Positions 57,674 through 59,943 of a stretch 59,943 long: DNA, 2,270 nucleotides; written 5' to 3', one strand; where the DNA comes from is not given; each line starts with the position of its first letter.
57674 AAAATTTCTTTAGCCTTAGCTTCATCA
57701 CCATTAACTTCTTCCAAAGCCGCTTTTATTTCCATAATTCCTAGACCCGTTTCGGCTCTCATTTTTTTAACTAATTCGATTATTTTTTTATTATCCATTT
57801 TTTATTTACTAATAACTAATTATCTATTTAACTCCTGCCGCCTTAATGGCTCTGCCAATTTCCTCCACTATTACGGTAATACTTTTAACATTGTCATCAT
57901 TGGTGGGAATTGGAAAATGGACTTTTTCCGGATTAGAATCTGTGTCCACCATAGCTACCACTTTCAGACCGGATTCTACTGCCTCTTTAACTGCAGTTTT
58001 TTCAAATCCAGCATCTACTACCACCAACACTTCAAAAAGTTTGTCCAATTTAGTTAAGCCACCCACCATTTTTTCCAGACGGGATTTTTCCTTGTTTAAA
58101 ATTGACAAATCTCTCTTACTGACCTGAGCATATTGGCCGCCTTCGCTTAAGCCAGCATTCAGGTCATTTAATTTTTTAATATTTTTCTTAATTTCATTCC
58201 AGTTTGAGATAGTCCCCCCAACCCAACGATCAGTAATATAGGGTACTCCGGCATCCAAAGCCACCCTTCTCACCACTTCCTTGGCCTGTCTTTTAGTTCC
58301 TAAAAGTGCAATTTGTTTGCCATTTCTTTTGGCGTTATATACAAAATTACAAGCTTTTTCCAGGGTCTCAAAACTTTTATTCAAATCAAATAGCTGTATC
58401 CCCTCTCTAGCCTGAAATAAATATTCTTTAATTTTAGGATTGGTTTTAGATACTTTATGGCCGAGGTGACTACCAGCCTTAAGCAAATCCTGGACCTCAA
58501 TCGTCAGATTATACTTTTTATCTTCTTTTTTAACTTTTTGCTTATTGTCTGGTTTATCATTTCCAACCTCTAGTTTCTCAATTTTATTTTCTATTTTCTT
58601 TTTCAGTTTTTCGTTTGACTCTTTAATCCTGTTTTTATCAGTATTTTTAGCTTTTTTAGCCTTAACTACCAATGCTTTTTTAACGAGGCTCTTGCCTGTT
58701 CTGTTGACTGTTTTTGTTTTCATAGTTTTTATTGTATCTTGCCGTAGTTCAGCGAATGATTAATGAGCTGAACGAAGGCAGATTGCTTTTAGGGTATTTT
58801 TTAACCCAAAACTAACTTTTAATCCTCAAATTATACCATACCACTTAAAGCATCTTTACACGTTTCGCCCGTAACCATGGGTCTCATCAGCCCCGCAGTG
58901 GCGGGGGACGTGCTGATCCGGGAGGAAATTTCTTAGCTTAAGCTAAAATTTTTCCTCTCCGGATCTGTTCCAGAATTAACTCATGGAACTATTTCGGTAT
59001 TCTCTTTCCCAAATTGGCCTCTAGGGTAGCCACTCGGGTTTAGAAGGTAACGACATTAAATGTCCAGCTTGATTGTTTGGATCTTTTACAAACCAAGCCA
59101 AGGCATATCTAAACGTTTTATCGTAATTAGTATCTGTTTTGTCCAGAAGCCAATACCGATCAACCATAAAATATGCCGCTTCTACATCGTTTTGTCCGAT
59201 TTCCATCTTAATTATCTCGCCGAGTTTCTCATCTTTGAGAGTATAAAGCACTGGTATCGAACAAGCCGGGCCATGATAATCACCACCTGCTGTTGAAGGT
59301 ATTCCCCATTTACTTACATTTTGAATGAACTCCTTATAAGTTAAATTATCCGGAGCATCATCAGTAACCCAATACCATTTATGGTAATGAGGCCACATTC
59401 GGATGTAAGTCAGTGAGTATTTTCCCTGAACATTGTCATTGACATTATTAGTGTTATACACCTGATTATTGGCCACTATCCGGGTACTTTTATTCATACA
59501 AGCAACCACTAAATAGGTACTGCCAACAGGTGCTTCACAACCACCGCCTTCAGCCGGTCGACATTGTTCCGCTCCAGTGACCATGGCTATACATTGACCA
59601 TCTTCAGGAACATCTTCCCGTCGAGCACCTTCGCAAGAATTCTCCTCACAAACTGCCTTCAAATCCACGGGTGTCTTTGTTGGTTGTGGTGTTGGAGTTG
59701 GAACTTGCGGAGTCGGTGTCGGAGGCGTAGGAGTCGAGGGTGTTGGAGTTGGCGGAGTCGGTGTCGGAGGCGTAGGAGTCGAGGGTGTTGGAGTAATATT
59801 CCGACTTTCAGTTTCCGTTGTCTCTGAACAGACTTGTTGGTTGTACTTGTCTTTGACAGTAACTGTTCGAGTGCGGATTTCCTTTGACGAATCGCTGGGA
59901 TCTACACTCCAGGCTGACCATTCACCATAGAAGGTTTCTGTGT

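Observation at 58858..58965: Complete type III hammerhead ribozyme motif, preceded by a 51-nt hairpin, in the spacer upstream of rpsB-tsf-frr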

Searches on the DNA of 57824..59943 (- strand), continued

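Call 68: search_with_rna_model(model_id=R1, sources=[L001, L002, L003, L004, L005, L006, L007, L008, L009, L010, L015, L016, L017, L022, L023, L024, L025, L026, L027, L028, L029, L030, L031, L032, L033, L034, L035, L036, L037, L038, L039, L040, L041, L042, L043, L044, L045, L046, L047, L048, L049, L050, L051, L052, L053, L054, L055, L056, L057, L058, L059, L060, L061, L062, L063, L064, L065, L066, L067, L068, L069, L070, L071, L072, L073, L074, L075, L076, L077, L078, L079, L080, L081, L082, L083, L084, L085, L086, L087, L088, L089, L090, L091, L092, L093, L094, L095, L096, L097, L098, L099, L100, L101, L102, L103, L104, L105, L106, L107, L108], max_evalue=1, make_alignment=true)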
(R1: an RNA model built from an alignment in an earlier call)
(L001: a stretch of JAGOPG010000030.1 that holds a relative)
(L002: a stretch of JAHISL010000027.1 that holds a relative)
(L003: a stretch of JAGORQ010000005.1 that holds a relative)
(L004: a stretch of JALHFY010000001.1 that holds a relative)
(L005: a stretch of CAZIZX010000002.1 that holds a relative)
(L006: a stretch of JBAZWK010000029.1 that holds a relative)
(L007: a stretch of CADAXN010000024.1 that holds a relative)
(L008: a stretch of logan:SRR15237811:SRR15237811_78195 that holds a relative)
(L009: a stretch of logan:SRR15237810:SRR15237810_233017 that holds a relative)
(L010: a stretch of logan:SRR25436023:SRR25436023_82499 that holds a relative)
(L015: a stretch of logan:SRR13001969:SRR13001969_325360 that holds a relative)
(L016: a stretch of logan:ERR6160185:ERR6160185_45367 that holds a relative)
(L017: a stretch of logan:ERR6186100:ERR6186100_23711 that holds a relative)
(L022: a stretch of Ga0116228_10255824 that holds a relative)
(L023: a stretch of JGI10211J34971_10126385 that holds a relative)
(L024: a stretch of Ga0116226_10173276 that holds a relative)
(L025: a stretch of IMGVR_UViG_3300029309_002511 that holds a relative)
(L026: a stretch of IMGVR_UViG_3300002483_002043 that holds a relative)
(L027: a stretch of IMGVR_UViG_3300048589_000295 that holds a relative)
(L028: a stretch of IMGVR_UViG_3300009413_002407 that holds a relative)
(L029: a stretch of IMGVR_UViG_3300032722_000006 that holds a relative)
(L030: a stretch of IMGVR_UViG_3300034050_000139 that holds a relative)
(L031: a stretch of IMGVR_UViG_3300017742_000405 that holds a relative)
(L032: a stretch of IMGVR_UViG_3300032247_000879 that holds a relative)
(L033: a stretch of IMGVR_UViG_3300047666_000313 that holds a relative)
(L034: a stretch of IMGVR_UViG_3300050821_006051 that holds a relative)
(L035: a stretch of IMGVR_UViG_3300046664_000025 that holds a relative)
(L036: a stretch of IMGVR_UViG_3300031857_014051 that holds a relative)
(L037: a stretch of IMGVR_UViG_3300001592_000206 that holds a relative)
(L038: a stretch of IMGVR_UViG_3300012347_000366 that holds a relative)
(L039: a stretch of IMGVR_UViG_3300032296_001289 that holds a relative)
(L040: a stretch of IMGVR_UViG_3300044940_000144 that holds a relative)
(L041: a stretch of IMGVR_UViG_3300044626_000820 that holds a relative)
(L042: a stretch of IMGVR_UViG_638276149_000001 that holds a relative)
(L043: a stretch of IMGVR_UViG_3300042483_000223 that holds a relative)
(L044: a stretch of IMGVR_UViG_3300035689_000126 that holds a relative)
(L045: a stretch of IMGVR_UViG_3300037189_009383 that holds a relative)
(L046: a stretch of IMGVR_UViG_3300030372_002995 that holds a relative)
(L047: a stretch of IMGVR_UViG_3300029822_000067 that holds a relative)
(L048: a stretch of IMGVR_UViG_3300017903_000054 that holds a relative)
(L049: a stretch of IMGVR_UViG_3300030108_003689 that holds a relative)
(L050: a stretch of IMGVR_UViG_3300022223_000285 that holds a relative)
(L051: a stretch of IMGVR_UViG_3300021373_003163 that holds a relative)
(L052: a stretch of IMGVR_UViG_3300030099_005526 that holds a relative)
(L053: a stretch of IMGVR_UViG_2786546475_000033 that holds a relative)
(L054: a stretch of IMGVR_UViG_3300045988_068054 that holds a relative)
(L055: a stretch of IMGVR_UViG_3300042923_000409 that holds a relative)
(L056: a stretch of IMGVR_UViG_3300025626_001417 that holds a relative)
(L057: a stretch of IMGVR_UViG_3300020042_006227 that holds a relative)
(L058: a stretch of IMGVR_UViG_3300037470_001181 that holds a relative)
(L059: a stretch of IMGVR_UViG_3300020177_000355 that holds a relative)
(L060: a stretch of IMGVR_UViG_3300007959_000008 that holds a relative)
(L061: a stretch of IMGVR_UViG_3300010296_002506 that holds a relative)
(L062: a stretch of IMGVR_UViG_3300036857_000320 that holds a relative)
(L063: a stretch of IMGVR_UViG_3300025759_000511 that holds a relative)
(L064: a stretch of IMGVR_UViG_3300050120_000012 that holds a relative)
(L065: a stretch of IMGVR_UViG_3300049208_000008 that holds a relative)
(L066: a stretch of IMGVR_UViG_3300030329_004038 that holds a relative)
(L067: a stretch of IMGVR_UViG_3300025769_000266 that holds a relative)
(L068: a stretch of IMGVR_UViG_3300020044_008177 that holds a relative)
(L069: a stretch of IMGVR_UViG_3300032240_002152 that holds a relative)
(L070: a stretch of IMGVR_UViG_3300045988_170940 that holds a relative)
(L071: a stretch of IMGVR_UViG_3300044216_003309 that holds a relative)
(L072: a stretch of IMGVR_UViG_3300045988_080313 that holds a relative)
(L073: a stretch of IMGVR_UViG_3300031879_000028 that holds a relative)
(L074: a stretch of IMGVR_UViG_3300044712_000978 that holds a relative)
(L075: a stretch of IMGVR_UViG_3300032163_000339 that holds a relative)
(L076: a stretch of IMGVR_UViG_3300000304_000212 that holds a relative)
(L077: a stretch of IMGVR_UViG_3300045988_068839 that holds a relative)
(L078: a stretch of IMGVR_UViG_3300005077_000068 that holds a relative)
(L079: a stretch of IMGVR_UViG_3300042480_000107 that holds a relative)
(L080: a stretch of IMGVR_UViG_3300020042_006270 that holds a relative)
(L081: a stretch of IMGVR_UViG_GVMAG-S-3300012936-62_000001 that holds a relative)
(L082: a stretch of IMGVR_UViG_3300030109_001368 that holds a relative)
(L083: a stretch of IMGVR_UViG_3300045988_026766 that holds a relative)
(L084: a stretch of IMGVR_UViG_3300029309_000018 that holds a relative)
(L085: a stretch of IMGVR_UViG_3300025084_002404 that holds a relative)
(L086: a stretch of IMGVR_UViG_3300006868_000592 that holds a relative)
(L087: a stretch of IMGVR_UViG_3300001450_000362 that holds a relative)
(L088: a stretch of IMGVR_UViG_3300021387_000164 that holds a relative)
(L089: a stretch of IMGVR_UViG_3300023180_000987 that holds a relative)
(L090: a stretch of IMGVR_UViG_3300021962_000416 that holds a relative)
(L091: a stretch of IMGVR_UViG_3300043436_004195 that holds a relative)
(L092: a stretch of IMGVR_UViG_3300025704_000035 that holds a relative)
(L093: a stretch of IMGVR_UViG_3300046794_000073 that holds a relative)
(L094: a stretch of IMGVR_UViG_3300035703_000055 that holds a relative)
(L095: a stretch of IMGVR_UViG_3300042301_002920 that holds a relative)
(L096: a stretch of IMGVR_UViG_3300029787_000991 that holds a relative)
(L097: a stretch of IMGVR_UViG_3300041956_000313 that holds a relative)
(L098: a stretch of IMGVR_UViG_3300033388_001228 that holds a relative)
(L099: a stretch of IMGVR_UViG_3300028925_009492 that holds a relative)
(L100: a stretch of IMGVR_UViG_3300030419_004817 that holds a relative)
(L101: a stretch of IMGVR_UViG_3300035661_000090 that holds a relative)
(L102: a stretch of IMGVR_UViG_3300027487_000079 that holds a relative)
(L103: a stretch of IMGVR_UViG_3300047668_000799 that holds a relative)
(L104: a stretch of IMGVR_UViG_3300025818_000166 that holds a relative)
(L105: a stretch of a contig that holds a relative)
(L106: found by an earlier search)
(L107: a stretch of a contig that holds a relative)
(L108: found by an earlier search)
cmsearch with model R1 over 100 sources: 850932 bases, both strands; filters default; matches with E-value up to 1: 76.
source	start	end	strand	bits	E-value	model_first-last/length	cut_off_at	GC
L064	6965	7019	+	63.7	2.1e-12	1-54/54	no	0.58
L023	699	753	+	62.9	3.3e-12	1-54/54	no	0.62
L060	9148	9201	-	62.1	5.3e-12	1-54/54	no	0.61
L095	722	776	+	61.4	7.8e-12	1-54/54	no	0.51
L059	2237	2291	+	60.9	1e-11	1-54/54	no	0.36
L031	1707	1760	+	60.7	1.1e-11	1-54/54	no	0.35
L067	7936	7990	-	59.7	2.1e-11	1-54/54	no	0.35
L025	136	190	-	59.1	2.9e-11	1-54/54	no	0.36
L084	546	600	+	59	3.1e-11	1-54/54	no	0.53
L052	47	99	-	58.9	3.1e-11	1-54/54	no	0.42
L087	4303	4357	-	58.6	3.7e-11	1-54/54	no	0.55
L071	4889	4943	-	58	5.5e-11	1-54/54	no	0.53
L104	5451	5503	+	57.3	7.9e-11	1-54/54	no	0.47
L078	1976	2031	+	55.7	2e-10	1-54/54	no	0.66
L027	957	1011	+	55.2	2.7e-10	1-54/54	no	0.56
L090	7334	7388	-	55.1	2.8e-10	1-54/54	no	0.36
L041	2899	2953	+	54.3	4.3e-10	1-54/54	no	0.76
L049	2809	2866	+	54.2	4.7e-10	1-54/54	no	0.62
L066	1723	1772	-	54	5.3e-10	1-54/54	no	0.62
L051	1002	1056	+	53.8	5.9e-10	1-54/54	no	0.64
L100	13883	13937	-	53.6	6.6e-10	1-54/54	no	0.62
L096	368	422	-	52.8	1e-09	1-54/54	no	0.53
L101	6365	6420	+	52.8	1e-09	1-54/54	no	0.7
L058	11743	11799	+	52.7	1.1e-09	1-54/54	no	0.72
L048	13612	13667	-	52.3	1.4e-09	1-54/54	no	0.39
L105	7456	7513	-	51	2.9e-09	1-54/54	no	0.41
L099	11522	11574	+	50.9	3.1e-09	1-54/54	no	0.4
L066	1411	1465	-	50.6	3.6e-09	1-54/54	no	0.6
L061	224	271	-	49.7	6.2e-09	4-50/54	no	0.65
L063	8965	9021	-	49.5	6.6e-09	1-54/54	no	0.35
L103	7720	7778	-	49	9.2e-09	1-54/54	no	0.56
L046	3303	3357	-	49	9.3e-09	1-54/54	no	0.44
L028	3334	3385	-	48.7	1.1e-08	1-54/54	no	0.56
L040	1795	1851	-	48.5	1.2e-08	1-54/54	no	0.68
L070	13483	13538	-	47.6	2e-08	1-54/54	no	0.48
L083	8814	8867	-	47.4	2.3e-08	1-54/54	no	0.39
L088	858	911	-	46.4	3.9e-08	1-54/54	no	0.46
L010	342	396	+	45.2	7.9e-08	1-54/54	no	0.65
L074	12729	12782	-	44.8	1e-07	1-54/54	no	0.61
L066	112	165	-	44.5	1.2e-07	1-54/54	no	0.72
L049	7866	7921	+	43.1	2.6e-07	1-54/54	no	0.62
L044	5622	5675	-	41.4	6.8e-07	1-54/54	no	0.56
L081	9535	9585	+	41.3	7.4e-07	1-54/54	no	0.43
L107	1284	1343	-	40.9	9.2e-07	1-54/54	no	0.5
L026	3477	3532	-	40.7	1e-06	1-54/54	no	0.38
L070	3206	3262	-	35.3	2.2e-05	1-54/54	no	0.53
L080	11629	11676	+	34.3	3.9e-05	4-50/54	no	0.65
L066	964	1019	-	32.4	0.00011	1-54/54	no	0.7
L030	7120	7174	+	32.2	0.00013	1-54/54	no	0.44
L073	13311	13369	+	32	0.00015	1-54/54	no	0.44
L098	3435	3489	+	31.1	0.00024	1-54/54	no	0.55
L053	5910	5961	+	30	0.00046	1-54/54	no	0.58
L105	5659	5714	-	29.8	0.0005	1-54/54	no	0.46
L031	3148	3198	+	27.8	0.0016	1-54/54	no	0.39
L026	7747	7808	-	26.5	0.0032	1-54/54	no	0.37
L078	3696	3752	+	25.7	0.0052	1-54/54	no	0.67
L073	13449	13491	+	25.2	0.007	1-54/54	no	0.35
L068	2093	2148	+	23.7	0.016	1-54/54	no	0.54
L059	3295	3372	+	22.7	0.028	1-54/54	no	0.45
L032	5079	5131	-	21.5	0.058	1-54/54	no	0.68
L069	4332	4384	-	21.3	0.062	1-54/54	no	0.7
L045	4295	4347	+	21.1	0.071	1-54/54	no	0.58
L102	4838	4888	-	21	0.077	1-54/54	no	0.61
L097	2815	2899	+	20.6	0.095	1-54/54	no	0.59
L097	1872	1924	+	20.4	0.11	1-54/54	no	0.57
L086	10158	10196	-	19.8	0.15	5-49/54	no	0.67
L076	172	231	-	19.8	0.15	1-54/54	no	0.43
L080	12042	12103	+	19.7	0.15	1-54/54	no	0.56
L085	3957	4013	+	19.6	0.17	1-54/54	no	0.58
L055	2315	2366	-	19.3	0.2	1-54/54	no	0.65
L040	2681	2739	-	19.2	0.21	1-54/54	no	0.64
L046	239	276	-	18.7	0.28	7-48/54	no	0.39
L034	9137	9182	+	18.5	0.31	4-50/54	no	0.41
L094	4436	4488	-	18.3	0.34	1-54/54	no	0.57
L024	2079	2139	+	17.4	0.59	1-54/54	no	0.46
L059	2745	2818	+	16.7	0.86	1-54/54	no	0.27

Alignment A5: 76 matches aligned to the model, 143 columns, each read 5' to 3' on its own strand. Consensus structure (alignment columns), stored with it:
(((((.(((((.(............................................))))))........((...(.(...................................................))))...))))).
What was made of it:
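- On Hammerhead ribozyme, type III: Seeds score 40-64 bits, and background hits are at or below about 21 bits (call 68).
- Sequences that were not seeds score 35-63 bits (call 68).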

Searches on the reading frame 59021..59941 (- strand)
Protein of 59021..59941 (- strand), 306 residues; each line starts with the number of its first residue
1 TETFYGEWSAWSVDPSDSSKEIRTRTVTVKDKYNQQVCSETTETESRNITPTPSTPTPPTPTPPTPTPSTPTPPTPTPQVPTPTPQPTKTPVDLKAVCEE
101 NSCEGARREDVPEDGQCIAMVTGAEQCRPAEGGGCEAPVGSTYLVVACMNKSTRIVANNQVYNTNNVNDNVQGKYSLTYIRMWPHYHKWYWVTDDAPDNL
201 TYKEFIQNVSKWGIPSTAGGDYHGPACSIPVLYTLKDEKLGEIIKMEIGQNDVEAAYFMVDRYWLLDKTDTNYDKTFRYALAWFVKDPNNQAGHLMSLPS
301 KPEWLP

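Call 12: search_protein_families(library=pfam, proteins=[window:59021-59941:-])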
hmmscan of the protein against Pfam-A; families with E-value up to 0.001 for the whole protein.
window:59021-59941:- (306 aa): 0 families

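Call 33: search_dna_similar(query=window:59021-59941:-, collection=phages, mode=protein, max_evalue=0.01)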
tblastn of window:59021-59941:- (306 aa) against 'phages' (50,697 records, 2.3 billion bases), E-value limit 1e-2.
No match.

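Call 59: search_protein_families(library=phrogs, proteins=[window:59021-59941:-], max_evalue=1)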
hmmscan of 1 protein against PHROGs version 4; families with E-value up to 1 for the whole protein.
window:59021-59941:- (306 aa): 1 family
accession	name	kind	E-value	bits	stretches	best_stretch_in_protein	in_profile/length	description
phrog_9580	-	unknown function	0.16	13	1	202-232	28-58/73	-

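Call 60: search_protein_families(library=pfam, proteins=[window:59021-59941:-], max_evalue=5)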
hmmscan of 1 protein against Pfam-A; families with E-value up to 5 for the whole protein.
window:59021-59941:- (306 aa): 2 families
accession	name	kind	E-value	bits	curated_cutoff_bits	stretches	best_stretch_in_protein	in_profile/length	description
PF19028.6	TSP1_spondin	-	0.011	16.4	41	1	6-45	4-45/52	Spondin-like TSP1 domain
PF04625.18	DEC-1_N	-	1.6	8.1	29.2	1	51-97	118-160/403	DEC-1 protein, N-terminal region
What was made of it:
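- Tried and rejected: Nothing significant in PHROGs or Pfam (calls 59, 60). No C-type-lectin or FGE-sulfatase domain is present (calls 12, 60).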

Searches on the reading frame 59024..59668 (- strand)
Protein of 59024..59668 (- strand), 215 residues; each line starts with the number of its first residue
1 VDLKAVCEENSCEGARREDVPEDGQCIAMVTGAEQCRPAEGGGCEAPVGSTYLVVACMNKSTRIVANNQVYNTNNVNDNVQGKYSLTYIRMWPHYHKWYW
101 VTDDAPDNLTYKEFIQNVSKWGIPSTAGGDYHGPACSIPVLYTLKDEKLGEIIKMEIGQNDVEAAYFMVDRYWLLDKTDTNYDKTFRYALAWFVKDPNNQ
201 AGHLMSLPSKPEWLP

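Call 21: find_homologous_proteins(query=window:59024-59668:-)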
Query seq(215 aa) (215 aa): 1 proteins with E <= 0.001 among 39 candidates.
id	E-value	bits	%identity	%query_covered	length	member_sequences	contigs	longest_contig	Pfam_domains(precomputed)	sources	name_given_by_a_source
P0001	1.3e-149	514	100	100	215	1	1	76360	-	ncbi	-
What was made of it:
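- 59021..59943 (-): 3' part of an orphan ORF, open to the window end. It has a Pro/Thr-rich linker, and a weak TSP1-like WSxWS stretch precedes that linker. The only hit among 5.8 billion proteins is itself (call 21).
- The upstream ORF is an orphan (call 21). The neighbouring ORF is an orphan (call 21).
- Tried and rejected: Homologues of the upstream ORF: only itself among 5.8 billion proteins (call 21).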

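Call 22: find_encoding_contigs(protein=P0001, flank=10000, max_places=4)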
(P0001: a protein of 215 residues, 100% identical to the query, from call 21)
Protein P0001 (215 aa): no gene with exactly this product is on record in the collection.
